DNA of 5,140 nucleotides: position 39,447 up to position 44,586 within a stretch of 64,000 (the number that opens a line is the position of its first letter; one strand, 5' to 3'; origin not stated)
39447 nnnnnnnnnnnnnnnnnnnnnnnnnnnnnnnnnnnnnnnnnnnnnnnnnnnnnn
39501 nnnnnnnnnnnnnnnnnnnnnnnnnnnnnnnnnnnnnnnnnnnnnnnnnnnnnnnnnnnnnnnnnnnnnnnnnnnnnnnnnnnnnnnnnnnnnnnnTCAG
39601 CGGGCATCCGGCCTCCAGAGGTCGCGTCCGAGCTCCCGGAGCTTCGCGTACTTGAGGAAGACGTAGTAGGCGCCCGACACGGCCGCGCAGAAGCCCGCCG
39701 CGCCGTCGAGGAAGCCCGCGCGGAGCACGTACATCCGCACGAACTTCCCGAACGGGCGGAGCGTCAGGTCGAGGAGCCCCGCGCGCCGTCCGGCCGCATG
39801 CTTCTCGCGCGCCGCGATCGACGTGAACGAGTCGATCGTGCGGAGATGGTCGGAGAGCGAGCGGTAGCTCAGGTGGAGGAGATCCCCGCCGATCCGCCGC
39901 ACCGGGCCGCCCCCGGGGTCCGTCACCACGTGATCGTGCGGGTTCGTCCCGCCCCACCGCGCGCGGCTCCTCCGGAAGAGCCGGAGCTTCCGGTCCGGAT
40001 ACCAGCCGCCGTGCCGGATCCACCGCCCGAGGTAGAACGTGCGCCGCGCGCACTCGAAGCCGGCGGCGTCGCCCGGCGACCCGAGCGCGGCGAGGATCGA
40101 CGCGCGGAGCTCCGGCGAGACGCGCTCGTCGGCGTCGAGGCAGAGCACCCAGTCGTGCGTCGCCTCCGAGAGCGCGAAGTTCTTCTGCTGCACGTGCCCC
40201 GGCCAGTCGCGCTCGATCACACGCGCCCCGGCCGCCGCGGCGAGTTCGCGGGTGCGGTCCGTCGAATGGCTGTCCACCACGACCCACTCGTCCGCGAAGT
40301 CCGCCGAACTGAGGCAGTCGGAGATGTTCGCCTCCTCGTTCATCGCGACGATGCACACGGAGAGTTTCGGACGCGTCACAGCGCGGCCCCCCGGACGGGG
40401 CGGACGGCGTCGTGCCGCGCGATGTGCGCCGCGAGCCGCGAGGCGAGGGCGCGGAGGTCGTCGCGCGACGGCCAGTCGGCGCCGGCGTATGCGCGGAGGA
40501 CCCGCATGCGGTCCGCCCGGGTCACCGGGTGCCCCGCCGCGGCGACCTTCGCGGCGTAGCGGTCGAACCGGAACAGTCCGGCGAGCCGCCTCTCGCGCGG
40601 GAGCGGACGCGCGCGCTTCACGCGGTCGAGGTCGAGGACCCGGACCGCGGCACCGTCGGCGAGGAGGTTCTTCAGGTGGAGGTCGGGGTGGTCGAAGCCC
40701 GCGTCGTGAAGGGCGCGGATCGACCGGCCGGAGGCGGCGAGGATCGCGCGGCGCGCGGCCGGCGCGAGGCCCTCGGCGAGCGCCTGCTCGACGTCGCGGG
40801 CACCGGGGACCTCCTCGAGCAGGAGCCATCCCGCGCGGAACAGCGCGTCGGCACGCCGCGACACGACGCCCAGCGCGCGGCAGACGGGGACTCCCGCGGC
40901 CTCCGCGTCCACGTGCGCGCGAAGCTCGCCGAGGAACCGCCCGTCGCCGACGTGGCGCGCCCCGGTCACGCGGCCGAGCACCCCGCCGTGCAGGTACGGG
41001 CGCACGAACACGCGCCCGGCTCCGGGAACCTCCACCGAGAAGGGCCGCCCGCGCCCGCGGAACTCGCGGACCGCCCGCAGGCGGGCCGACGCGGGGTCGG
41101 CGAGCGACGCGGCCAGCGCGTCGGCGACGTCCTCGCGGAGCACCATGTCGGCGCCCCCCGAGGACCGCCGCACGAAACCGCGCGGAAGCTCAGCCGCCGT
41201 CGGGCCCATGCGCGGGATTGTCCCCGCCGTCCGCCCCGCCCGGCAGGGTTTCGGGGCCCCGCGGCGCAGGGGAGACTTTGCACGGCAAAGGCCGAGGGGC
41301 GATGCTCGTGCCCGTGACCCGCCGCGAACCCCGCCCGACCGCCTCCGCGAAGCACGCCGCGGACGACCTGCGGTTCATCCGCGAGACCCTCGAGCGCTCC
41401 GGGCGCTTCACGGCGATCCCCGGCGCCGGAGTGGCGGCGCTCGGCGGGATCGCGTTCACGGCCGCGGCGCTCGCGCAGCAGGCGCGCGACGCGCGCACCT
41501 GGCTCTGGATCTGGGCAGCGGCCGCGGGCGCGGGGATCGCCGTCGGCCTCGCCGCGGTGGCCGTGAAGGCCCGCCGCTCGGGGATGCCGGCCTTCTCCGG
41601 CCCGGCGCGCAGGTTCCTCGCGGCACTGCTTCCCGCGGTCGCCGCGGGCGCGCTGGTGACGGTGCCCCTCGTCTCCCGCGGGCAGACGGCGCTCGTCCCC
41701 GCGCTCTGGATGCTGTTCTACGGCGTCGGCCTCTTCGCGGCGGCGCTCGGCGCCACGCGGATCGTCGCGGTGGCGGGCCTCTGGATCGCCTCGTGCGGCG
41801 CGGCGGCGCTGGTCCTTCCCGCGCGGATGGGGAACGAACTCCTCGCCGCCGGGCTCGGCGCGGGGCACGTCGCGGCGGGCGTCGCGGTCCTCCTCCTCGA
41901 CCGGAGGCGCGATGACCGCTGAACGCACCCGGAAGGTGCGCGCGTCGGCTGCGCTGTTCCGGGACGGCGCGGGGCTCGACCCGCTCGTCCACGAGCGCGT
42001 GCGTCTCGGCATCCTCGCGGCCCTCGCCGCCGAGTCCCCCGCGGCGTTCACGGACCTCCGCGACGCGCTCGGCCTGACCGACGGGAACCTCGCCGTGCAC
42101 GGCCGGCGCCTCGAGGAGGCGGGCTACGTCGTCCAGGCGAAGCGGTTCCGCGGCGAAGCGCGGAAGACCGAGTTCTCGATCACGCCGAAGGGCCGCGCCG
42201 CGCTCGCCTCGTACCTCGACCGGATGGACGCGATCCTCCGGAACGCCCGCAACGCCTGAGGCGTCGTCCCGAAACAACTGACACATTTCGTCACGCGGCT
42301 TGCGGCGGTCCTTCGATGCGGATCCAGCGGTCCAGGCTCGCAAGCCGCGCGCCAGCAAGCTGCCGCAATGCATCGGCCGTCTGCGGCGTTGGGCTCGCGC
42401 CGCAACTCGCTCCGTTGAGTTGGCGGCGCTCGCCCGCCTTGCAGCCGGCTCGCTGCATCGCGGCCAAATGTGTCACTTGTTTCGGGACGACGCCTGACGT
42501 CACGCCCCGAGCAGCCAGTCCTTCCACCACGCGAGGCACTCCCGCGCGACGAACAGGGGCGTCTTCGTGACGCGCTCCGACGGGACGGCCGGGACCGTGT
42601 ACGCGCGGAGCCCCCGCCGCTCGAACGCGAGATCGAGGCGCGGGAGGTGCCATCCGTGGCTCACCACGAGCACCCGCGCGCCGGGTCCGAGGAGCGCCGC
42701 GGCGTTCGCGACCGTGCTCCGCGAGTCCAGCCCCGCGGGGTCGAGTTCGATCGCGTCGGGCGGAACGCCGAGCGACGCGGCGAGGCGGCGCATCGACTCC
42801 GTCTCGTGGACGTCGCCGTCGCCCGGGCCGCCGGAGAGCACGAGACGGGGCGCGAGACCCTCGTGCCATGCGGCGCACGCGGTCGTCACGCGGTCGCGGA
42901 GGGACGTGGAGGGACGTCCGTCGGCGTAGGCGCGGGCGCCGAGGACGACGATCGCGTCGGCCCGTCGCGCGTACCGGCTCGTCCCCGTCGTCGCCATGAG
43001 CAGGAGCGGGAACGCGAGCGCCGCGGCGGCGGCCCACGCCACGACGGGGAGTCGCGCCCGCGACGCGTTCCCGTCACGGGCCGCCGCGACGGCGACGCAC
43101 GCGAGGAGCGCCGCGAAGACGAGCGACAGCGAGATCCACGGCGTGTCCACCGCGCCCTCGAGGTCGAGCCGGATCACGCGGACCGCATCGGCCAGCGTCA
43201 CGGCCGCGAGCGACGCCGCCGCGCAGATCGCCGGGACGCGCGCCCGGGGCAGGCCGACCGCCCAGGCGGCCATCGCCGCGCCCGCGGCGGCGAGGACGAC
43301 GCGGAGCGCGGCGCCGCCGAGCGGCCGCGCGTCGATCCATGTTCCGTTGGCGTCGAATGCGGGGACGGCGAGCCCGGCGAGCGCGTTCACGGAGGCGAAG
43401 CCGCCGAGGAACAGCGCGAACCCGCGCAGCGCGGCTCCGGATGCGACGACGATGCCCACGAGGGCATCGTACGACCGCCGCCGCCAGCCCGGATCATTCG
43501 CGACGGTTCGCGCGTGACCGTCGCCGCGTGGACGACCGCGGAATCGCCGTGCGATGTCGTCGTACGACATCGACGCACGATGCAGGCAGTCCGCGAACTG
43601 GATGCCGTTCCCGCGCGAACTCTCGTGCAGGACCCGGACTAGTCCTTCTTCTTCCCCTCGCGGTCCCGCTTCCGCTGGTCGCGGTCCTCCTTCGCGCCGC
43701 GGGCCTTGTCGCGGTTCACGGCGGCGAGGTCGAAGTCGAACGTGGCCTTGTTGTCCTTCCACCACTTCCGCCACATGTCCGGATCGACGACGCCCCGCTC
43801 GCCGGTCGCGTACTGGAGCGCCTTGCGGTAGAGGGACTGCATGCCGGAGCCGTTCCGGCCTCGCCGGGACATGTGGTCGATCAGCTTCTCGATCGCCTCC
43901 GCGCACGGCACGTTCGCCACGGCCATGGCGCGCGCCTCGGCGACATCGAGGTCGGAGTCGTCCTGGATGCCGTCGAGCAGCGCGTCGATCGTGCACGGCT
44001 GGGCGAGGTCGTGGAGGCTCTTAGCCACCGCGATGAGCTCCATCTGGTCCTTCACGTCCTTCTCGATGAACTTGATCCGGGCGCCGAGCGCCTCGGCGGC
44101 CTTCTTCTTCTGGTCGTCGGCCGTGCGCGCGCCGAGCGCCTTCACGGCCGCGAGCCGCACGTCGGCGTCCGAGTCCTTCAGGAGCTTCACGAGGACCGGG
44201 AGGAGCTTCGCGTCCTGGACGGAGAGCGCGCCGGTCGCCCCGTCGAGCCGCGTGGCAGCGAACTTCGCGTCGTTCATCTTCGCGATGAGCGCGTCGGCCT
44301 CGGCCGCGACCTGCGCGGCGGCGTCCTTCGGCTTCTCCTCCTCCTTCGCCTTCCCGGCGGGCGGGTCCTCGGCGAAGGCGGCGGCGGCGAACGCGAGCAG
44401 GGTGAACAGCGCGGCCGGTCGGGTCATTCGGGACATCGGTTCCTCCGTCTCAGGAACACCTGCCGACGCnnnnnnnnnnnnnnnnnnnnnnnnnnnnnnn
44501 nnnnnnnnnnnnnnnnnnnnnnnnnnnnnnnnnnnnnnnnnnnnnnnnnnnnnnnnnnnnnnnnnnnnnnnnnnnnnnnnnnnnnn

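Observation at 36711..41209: Operon interleaving three Kdo/LPS-kinase-like proteins (one with two tandem kinase domains) with a GT2 and a GT4, ending at a secreted FG-GAP protein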

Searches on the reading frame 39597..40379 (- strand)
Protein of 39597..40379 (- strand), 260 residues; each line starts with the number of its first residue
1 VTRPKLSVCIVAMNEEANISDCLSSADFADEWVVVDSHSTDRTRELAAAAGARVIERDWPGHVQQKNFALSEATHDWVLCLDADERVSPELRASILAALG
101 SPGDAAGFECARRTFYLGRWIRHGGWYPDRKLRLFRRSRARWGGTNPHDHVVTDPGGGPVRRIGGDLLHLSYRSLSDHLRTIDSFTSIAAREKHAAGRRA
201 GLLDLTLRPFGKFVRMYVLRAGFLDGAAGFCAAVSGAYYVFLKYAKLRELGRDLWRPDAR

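Call 9: search_protein_families(library=pfam, proteins=[window:39597-40379:-], max_evalue=0.01)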
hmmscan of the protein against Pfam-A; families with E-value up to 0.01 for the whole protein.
window:39597-40379:- (260 aa): 2 families
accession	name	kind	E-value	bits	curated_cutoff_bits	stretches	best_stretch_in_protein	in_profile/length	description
PF00535.33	Glycos_transf_2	-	6.8e-19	68.9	23.3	1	7-146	1-148/168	Glycosyl transferase family 2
PF13704.12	Glyco_tranf_2_4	-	0.002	19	27.5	1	29-85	19-82/98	Glycosyl transferase family 2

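Call 16: search_protein_families(library=ncbifam, proteins=[window:39597-40379:-], max_evalue=0.01)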
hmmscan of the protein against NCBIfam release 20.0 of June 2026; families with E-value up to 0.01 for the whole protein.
window:39597-40379:- (260 aa): 10 families
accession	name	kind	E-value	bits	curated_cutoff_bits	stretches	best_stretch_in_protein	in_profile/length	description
TIGR04283.1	glyco_like_mftF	equivalog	2.7e-14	53.3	182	1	6-109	1-108/221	TIGR04283 family arsenosugar biosynthesis glycosyltransferase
NF010496.0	PRK13915.1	equivalog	3e-09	36.4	262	1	5-58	32-92/307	glucosyl-3-phosphoglycerate synthase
TIGR04182.1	glyco_TIGR04182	equivalog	3.2e-09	36.6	325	1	7-99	3-97/293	S-layer glycoprotein N-glycosyltransferase AglJ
TIGR04195.1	S_glycosyl_SunS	equivalog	5.2e-07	28.8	350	1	3-85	56-142/421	SunS family peptide S-glycosyltransferase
NF045692.1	OglycostaseCruG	equivalog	4.7e-06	25.8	600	1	5-98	42-151/386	2'-O-glycosyltransferase CruG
NF041391.1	DPhHxTase_Halo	equivalog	5.9e-06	25.4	375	1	13-87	4-81/213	dolichyl-phosphate hexose transferase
NF007482.0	PRK10073.1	equivalog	0.00033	19.8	423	1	3-96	5-107/334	glycosyltransferase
NF041865.1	EpsU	equivalog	0.001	18.2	700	1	3-95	38-143/394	exopolysaccharide biosynthesis GT2 family glycosyltransferase EpsU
TIGR03937.1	PgaC_IcaA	equivalog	0.0018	17.3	422.3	1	4-90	45-141/407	poly-beta-1,6-N-acetyl-D-glucosamine synthase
NF058614.1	PPMAGASynPpgS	equivalog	0.0058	16.1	370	1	8-56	4-53/226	polyprenyl-phospho-N-acetylgalactosaminyl synthase PpgS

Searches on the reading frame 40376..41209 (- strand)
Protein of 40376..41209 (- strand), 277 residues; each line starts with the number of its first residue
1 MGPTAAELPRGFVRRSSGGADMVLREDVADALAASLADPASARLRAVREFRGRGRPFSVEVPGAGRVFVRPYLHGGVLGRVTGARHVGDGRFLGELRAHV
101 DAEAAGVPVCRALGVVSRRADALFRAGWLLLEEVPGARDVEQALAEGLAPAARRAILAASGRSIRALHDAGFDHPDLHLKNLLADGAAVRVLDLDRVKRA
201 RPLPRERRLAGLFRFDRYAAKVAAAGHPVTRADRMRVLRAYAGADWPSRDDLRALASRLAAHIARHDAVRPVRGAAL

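Call 9: search_protein_families(library=pfam, proteins=[window:40376-41209:-], max_evalue=0.01)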
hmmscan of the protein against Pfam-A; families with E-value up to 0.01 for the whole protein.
window:40376-41209:- (277 aa): 1 family
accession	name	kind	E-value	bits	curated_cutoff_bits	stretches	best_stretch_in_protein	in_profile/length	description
PF06293.20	Kdo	-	3.6e-18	66.2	21.3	1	43-241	7-207/207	Lipopolysaccharide kinase (Kdo/WaaP) family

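Call 16: search_protein_families(library=ncbifam, proteins=[window:40376-41209:-], max_evalue=0.01)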
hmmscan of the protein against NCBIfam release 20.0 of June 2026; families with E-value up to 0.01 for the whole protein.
window:40376-41209:- (277 aa): 3 families
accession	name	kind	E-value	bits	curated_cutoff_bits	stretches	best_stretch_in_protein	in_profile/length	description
NF002475.0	PRK01723.1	equivalog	8.9e-18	64.2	142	1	43-227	36-219/241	3-deoxy-D-manno-octulosonic acid kinase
NF011703.0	PRK15123.1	equivalog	2e-05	23.6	170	1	97-244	80-234/268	lipopolysaccharide core heptose(I) kinase RfaP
TIGR03724.2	arch_bud32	equivalog_domain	0.0011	18.6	125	1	94-194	42-128/193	KEOPS complex kinase/ATPase Bud32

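Call 45: find_homologous_proteins(query=window:40376-41209:-, max_evalue=0.001)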
Query window:40376-41209:- (277 aa): 67 proteins with E <= 0.001 among 8000 candidates.
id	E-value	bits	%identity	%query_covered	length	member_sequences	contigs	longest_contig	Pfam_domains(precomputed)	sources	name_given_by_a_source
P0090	1.0e-167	575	100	100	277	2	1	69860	PF06293.21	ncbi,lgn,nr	ncbi:MAG: 3-deoxy-D-manno-octulosonic acid kinase [Planctomycetes bacterium]|nr:3-deoxy-D-manno-octu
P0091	1.7e-113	397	74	92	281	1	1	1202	PF06293.21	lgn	-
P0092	1.1e-101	358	69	95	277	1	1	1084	PF06293.21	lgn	-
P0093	4.1e-99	350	69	95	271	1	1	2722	PF06293.21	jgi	jgi:hypothetical protein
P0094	1.3e-98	348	66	95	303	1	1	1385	PF06293.21,PF00069.32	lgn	-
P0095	4.0e-98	347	69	91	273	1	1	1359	PF06293.21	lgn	-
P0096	1.8e-97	345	66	95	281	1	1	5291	PF06293.21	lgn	-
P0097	5.5e-97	343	68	96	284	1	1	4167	PF06293.21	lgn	-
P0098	2.2e-96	341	65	95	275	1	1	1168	PF06293.21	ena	-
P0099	5.3e-96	340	66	96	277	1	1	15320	PF06293.21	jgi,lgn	jgi:hypothetical protein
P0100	1.6e-95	338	67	95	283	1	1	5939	PF06293.21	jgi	-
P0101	2.1e-94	334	66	92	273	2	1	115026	PF06293.21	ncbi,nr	ncbi:MAG: lipopolysaccharide kinase InaA family protein [Planctomycetes bacterium]|nr:lipopolysaccha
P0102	3.1e-93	331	65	94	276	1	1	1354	PF06293.21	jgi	jgi:3-deoxy-D-manno-octulosonic acid kinase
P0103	1.8e-92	328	64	96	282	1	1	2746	PF06293.21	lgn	-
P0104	2.8e-92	327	66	95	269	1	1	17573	PF06293.21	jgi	jgi:hypothetical protein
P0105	3.5e-92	327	66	94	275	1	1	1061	PF06293.21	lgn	-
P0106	7.0e-92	326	60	97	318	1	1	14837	PF06293.21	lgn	-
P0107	5.3e-91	323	65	95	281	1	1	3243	PF06293.21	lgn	-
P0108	5.7e-90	320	64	94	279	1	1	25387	PF06293.21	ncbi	-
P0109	2.1e-89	318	66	94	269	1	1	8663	PF06293.21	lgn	-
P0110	7.3e-89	316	64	95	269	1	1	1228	PF06293.21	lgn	-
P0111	1.1e-88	316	63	93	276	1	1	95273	PF06293.21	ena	-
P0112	1.4e-88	315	64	94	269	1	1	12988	PF06293.21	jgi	jgi:hypothetical protein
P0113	2.1e-88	315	63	91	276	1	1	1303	PF06293.21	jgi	-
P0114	2.2e-88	315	64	95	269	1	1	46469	PF06293.21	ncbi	-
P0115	4.6e-88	314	64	95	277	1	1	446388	PF06293.21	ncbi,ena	-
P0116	9.3e-88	313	63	96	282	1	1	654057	PF06293.21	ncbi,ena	-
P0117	1.1e-87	313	64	96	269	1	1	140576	PF06293.21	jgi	-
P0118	2.3e-87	311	64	96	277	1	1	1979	PF06293.21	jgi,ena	-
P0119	4.1e-87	311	64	93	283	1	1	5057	PF06293.21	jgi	-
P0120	5.0e-87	310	63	95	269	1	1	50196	PF06293.21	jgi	jgi:hypothetical protein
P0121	1.1e-86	309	62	95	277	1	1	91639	PF06293.21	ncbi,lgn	-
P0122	1.5e-86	309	64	94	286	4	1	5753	PF06293.21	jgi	jgi:hypothetical protein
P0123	1.5e-86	309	62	95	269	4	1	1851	PF06293.21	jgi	-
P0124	2.2e-86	308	64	94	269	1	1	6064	PF06293.21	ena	-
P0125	2.4e-86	308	63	95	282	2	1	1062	PF06293.21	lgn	-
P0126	3.5e-86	308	64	95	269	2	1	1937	PF06293.21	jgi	jgi:hypothetical protein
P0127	6.2e-86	307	60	94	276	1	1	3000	PF06293.21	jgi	jgi:hypothetical protein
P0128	8.8e-86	306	61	97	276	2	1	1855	PF06293.21,PF01636.30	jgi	jgi:hypothetical protein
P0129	3.3e-85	304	63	94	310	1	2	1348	PF06293.21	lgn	-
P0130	6.9e-85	303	65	94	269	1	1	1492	PF06293.21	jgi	jgi:hypothetical protein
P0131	1.4e-84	302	63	95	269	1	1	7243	PF06293.21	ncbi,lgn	-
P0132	1.8e-84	302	62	95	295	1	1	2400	PF06293.21,PF00069.32,PF01636.30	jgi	jgi:hypothetical protein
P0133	1.9e-84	302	64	95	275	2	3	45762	PF06293.21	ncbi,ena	-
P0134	3.7e-84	301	63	95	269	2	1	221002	PF06293.21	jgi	jgi:hypothetical protein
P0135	4.7e-84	301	63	94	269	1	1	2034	PF06293.21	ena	-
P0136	7.8e-84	300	64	90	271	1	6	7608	PF06293.21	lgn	-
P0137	8.2e-84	300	63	93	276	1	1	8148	PF06293.21,PF01636.30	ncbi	-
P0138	8.6e-84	300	63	95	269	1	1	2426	PF06293.21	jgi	jgi:3-deoxy-D-manno-octulosonic acid kinase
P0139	1.4e-83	299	63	94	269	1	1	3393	PF06293.21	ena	-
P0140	5.2e-83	297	62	95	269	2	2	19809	PF06293.21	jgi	jgi:tRNA A-37 threonylcarbamoyl transferase component Bud32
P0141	2.5e-81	292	62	95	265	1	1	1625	PF06293.21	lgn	-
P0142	7.3e-81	290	61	96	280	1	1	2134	PF06293.21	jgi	jgi:hypothetical protein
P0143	1.4e-79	286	59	92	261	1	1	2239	PF06293.21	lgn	-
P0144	1.4e-79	286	59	94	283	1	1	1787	PF06293.21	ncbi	-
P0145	5.9e-79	284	65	88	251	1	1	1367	PF06293.21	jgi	jgi:tRNA A-37 threonylcarbamoyl transferase component Bud32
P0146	1.3e-78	283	60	96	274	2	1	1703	PF06293.21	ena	-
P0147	3.8e-76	275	56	95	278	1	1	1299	PF06293.21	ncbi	-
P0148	4.6e-74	268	56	94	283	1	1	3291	PF06293.21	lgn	-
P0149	3.5e-70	255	64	74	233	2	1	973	PF06293.21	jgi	jgi:hypothetical protein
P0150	9.3e-69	250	59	93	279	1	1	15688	PF06293.21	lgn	-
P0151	2.6e-64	236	58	74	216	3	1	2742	PF06293.21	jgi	-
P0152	2.7e-32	131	49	58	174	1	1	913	PF06293.21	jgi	jgi:serine/threonine protein kinase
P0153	5.4e-22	97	44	66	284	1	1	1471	PF06293.21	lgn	-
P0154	2.8e-18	85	35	92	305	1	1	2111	PF06293.21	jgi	jgi:hypothetical protein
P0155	2.1e-14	72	38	70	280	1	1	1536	PF06293.21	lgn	-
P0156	1.3e-8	53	49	26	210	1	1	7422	PF06293.21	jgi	jgi:tRNA A-37 threonylcarbamoyl transferase component Bud32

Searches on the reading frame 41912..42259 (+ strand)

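Call 11: search_protein_families(library=pfam, proteins=[window:41912-42259:+], max_evalue=0.001)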
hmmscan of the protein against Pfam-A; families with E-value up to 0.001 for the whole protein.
window:41912-42259:+ (115 aa): 5 families
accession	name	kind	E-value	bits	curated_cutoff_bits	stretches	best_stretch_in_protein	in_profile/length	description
PF13601.12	HTH_34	-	2.9e-22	79.1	27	1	30-108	1-79/80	Winged helix DNA-binding domain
PF13412.12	HTH_24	-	2.4e-05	24.2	21.9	1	31-73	5-47/48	Winged helix-turn-helix DNA-binding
PF01022.26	HTH_5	-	5e-05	23.5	22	1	31-73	4-45/47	Bacterial regulatory protein, arsR family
PF12840.13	HTH_20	-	5.1e-05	23.6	27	1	29-71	4-46/51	Helix-turn-helix domain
PF24038.1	DUF7347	-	0.001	19.7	27.6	0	26-69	8-54/77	Domain of unknown function (DUF7347)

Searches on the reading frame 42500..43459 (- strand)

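Call 11: search_protein_families(library=pfam, proteins=[window:42500-43459:-], max_evalue=0.001)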
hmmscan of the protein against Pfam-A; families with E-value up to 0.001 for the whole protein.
window:42500-43459:- (319 aa): 1 family
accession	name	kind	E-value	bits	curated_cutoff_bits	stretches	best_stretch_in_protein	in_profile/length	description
PF02698.23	DUF218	-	5.5e-23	81.8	27.6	1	168-309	1-132/133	DUF218 domain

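Call 70: search_protein_families(library=ncbifam, proteins=[window:42500-43459:-], max_evalue=0.00001)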
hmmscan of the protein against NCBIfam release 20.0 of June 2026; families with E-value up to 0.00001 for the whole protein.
window:42500-43459:- (319 aa): 1 family
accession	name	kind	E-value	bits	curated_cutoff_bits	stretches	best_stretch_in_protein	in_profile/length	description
NF007794.0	PRK10494.1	equivalog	4.9e-07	29.4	205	1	165-291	77-209/259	envelope biogenesis factor ElyC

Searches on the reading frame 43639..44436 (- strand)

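Call 11: search_protein_families(library=pfam, proteins=[window:43639-44436:-], max_evalue=0.001)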
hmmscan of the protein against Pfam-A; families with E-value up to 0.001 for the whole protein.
window:43639-44436:- (265 aa): 5 families
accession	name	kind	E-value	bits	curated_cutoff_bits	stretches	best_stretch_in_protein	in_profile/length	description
PF13646.12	HEAT_2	-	2.4e-09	37.8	27.7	1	48-119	2-69/88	HEAT repeats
PF02985.28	HEAT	-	1.5e-06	28.3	23.5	1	78-103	1-26/31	HEAT repeat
PF13513.12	HEAT_EZ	-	6.6e-05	23.8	27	1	76-102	27-53/55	HEAT-like repeat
PF22646.2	PPP2R1A-like_HEAT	-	0.00052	20.8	27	1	75-108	5-40/78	PPP2R1A-like HEAT repeat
PF00514.29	Arm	-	0.00083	19.8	20.6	0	73-102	8-37/41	Armadillo/beta-catenin-like repeat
